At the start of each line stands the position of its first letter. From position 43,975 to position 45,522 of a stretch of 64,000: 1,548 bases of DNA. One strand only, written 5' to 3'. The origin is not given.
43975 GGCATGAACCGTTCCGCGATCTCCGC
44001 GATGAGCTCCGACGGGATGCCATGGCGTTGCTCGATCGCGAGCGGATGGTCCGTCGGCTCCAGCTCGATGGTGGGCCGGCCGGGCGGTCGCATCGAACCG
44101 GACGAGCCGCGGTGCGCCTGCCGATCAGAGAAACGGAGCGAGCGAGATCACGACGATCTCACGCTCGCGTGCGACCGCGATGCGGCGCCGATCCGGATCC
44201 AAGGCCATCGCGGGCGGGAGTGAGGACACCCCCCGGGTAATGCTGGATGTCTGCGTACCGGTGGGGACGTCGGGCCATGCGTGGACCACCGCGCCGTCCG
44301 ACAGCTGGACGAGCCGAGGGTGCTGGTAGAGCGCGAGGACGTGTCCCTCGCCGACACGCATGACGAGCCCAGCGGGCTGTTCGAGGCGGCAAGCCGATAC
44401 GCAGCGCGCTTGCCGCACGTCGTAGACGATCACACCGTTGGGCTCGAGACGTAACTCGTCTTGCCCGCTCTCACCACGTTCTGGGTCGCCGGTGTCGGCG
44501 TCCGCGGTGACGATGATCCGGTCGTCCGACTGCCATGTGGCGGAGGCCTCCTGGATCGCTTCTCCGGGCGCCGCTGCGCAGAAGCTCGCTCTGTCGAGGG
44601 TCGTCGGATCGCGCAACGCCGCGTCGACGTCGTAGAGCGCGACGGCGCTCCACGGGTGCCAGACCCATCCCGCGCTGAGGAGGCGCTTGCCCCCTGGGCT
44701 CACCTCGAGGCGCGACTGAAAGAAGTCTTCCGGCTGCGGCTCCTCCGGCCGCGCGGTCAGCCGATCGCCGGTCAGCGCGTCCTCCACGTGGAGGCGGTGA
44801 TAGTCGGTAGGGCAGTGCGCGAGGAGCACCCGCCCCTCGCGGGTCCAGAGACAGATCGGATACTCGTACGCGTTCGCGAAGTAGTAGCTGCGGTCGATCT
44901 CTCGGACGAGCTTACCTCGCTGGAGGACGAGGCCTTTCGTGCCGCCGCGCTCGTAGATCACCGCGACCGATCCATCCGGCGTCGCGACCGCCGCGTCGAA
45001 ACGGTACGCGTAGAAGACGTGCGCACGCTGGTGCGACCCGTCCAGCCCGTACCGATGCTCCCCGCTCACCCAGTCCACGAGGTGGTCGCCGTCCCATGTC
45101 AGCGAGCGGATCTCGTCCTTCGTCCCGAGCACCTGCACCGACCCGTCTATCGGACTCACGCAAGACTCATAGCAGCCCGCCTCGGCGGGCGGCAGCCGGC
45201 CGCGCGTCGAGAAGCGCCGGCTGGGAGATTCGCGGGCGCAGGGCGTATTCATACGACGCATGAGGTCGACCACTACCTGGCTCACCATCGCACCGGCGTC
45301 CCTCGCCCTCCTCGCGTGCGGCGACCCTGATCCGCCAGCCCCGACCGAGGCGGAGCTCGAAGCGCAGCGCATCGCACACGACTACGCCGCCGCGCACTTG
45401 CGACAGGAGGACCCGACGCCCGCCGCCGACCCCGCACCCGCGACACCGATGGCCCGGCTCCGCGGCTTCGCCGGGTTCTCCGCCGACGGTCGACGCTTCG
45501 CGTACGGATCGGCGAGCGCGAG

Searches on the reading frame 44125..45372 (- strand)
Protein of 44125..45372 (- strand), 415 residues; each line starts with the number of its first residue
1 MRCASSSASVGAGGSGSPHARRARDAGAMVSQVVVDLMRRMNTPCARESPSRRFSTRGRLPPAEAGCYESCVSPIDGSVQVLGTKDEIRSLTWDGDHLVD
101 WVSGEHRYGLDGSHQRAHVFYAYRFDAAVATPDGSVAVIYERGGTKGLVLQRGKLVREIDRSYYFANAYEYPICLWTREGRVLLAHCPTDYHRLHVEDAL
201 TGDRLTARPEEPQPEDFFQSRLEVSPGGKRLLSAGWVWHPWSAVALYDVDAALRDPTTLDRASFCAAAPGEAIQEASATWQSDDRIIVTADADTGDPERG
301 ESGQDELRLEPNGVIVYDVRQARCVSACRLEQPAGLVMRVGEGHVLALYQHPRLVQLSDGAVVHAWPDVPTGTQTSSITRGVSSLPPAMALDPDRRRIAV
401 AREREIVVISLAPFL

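Call 44: search_protein_families(library=pfam, proteins=[window:44125-45372:-], max_evalue=1)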
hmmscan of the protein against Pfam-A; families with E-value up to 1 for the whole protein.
window:44125-45372:- (415 aa): 1 family
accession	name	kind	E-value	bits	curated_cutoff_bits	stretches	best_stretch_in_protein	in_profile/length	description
PF21492.2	bL31_N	-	0.0029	17.7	27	0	339-364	10-35/60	Ribosomal protein L31p, N-terminal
